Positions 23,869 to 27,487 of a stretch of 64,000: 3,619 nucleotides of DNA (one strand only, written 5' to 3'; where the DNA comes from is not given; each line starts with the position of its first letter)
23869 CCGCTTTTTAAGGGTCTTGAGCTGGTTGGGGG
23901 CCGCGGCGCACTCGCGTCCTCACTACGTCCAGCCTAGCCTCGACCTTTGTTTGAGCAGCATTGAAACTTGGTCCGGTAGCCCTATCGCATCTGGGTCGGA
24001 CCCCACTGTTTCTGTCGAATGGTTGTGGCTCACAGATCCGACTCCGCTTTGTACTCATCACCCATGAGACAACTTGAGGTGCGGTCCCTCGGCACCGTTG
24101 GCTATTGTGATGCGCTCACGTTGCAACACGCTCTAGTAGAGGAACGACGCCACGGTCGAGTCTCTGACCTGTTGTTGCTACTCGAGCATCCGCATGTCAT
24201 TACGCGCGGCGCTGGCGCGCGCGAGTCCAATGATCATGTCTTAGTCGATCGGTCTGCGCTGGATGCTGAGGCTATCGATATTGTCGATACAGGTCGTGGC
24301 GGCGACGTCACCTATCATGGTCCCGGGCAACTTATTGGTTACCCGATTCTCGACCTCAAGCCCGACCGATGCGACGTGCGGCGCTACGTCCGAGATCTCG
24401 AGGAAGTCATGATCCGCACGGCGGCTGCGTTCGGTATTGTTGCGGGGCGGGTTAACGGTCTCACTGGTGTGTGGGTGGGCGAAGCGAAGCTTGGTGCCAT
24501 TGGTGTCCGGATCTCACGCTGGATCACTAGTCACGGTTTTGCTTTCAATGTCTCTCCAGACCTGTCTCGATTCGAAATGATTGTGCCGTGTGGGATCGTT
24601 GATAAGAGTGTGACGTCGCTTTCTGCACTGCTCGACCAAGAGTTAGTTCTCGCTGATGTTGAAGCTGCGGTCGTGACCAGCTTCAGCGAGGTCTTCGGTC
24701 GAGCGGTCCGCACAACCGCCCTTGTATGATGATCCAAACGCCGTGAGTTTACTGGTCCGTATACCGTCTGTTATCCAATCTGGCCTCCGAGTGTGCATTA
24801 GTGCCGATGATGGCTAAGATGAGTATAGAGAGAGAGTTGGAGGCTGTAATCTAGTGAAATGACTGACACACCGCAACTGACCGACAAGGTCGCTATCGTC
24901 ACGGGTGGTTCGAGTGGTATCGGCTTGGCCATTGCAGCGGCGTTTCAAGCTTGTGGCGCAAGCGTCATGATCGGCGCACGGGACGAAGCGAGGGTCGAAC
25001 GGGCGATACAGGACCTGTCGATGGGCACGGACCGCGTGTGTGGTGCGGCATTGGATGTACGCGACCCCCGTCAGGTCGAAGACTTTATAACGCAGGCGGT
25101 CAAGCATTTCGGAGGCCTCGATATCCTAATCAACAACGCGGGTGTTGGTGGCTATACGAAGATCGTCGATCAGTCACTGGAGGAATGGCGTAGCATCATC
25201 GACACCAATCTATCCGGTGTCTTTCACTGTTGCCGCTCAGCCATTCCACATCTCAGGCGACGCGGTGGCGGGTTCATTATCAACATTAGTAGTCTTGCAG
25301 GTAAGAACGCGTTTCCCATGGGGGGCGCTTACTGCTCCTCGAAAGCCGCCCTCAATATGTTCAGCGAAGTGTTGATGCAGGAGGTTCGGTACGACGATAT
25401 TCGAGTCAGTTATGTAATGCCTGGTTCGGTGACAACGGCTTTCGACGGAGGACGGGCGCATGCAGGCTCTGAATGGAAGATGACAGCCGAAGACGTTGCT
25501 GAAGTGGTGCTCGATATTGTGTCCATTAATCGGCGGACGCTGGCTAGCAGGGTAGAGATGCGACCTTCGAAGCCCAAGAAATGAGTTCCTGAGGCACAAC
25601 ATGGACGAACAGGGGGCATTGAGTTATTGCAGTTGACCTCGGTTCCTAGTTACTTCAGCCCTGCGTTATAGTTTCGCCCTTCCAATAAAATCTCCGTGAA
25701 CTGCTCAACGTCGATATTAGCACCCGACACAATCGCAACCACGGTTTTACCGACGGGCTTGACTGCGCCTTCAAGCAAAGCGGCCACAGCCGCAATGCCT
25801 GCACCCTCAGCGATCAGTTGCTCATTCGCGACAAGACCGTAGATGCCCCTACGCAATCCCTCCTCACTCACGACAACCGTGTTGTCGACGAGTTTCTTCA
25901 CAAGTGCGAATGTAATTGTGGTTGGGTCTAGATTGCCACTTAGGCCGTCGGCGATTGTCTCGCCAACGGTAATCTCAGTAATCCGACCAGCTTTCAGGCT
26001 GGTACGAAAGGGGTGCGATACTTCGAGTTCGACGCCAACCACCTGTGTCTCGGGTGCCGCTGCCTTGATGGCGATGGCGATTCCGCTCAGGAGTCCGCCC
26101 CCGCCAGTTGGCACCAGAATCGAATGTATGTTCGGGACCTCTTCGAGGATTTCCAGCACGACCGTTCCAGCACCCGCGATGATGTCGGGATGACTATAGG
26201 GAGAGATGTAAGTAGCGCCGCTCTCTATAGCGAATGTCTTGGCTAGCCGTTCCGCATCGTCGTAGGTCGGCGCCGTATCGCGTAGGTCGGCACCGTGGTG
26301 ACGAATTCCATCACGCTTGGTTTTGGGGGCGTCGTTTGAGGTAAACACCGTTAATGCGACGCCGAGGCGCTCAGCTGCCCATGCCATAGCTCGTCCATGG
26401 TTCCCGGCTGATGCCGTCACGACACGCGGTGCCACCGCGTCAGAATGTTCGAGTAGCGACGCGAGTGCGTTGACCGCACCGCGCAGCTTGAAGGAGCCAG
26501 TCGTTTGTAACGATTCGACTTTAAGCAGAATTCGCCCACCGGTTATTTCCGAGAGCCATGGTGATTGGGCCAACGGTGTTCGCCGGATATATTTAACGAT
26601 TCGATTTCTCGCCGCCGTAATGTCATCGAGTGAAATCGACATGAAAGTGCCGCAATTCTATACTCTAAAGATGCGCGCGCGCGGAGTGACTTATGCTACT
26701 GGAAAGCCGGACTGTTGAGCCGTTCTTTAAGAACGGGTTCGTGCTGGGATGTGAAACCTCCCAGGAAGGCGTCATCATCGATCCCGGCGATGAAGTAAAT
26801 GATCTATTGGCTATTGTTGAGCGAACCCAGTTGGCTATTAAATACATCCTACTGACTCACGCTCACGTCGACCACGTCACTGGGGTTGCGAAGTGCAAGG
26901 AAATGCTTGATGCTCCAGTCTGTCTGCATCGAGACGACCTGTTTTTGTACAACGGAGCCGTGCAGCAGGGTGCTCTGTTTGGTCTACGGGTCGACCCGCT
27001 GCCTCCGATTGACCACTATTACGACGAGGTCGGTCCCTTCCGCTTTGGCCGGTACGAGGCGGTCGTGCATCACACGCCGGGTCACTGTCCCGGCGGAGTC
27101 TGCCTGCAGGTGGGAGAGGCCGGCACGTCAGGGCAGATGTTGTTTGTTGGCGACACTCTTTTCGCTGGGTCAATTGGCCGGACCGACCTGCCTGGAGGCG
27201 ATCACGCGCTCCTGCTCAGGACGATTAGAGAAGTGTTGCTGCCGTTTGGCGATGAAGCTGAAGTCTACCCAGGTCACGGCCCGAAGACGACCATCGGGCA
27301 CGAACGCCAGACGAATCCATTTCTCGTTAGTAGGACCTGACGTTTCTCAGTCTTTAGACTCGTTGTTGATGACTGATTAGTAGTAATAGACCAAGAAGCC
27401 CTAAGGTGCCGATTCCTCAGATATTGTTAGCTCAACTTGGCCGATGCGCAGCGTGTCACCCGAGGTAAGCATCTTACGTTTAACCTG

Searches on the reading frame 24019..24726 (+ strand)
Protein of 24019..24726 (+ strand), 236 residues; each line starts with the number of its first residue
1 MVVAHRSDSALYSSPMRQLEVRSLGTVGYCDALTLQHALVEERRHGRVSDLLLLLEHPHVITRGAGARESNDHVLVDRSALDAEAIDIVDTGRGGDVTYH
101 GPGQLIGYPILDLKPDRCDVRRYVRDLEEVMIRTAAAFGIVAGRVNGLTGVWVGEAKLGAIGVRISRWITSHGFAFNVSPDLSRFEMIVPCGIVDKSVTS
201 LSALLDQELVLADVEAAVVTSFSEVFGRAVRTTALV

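Call 42: search_protein_families(library=pfam, proteins=[window:24019-24726:+], max_evalue=0.00001)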
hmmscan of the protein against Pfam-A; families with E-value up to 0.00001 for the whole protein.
window:24019-24726:+ (236 aa): 1 family
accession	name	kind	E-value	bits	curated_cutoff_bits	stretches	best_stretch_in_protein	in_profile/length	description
PF21948.1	LplA-B_cat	-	1.7e-45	155.9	27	1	31-222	4-199/200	Lipoyl protein ligase A/B catalytic domain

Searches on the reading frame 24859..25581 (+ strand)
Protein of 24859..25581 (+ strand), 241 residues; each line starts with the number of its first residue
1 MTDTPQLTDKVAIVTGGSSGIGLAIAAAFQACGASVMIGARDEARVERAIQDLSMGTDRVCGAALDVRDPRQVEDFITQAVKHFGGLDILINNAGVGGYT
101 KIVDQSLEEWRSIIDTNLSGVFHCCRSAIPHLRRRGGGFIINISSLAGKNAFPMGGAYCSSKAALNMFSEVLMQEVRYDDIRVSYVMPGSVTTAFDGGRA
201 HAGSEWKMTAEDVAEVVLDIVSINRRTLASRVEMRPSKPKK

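Call 42: search_protein_families(library=pfam, proteins=[window:24859-25581:+], max_evalue=0.00001)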
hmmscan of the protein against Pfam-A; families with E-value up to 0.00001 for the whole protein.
window:24859-25581:+ (241 aa): 3 families
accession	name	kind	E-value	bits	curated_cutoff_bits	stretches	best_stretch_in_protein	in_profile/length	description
PF00106.31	adh_short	-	4.4e-57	193.2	26.6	1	10-196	1-187/195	short chain dehydrogenase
PF13561.12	adh_short_C2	-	2.3e-41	142.3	27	1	19-200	6-185/236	Enoyl-(Acyl carrier protein) reductase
PF08659.16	KR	-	2.8e-10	40.9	22.6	1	13-172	4-163/180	KR domain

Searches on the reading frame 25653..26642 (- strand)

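Call 42: search_protein_families(library=pfam, proteins=[window:25653-26642:-], max_evalue=0.00001)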
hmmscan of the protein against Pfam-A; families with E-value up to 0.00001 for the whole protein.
window:25653-26642:- (330 aa): 1 family
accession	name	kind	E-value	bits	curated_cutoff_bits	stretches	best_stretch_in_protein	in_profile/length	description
PF00291.31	PALP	-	2.7e-76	257.2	35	1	18-307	4-295/295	Pyridoxal-phosphate dependent enzyme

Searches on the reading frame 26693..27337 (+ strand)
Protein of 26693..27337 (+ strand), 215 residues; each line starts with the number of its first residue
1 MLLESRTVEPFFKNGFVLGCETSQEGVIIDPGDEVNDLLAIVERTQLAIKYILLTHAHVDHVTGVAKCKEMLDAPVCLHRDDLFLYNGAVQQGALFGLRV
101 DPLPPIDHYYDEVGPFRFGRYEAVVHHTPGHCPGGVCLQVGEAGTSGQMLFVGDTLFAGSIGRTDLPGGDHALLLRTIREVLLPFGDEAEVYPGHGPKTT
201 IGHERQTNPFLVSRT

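Call 42: search_protein_families(library=pfam, proteins=[window:26693-27337:+], max_evalue=0.00001)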
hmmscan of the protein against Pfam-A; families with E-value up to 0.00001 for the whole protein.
window:26693-27337:+ (215 aa): 1 family
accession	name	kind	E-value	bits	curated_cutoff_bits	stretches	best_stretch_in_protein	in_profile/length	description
PF00753.33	Lactamase_B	-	4.2e-23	82.7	22.7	1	14-195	7-196/196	Metallo-beta-lactamase superfamily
